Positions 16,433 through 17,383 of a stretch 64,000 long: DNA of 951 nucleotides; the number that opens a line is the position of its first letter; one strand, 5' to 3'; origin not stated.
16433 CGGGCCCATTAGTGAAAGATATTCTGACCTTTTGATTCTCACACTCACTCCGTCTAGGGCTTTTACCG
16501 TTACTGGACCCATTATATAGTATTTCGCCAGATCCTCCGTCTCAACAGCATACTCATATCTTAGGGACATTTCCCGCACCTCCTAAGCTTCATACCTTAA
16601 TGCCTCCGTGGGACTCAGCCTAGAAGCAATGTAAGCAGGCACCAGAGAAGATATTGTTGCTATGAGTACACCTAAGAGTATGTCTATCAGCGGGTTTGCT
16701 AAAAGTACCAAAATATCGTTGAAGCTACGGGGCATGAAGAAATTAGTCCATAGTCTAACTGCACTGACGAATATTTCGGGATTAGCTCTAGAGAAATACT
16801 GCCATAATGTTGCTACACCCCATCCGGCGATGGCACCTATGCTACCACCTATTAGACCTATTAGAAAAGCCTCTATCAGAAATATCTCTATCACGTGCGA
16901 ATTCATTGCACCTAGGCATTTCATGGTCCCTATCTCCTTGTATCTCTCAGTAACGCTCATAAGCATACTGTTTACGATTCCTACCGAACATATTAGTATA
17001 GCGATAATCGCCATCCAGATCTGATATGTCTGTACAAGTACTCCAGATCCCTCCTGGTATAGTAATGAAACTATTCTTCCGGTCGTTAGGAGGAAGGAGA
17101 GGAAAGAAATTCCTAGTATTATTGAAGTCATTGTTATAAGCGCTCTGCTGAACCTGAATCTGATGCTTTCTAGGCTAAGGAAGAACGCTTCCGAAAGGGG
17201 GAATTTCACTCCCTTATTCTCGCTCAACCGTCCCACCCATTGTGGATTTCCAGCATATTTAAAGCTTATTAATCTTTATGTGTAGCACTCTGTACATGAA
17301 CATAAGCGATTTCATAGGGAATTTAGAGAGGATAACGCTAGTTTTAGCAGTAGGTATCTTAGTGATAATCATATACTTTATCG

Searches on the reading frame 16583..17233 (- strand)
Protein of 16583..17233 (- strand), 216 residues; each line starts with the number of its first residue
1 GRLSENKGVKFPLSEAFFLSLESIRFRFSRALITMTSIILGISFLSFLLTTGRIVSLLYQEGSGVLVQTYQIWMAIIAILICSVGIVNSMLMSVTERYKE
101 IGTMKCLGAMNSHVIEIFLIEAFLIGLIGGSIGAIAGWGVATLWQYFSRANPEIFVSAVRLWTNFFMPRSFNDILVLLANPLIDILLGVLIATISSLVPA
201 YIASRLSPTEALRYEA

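Call 34: search_protein_families(library=pfam, max_evalue=0.1, proteins=[window:16583-17233:-])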
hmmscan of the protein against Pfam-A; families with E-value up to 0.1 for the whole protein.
window:16583-17233:- (216 aa): 1 family
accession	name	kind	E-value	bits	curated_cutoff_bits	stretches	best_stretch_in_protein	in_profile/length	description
PF02687.27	FtsX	-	4.1e-19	69.2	25.5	1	74-208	3-120/120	FtsX-like permease C-terminal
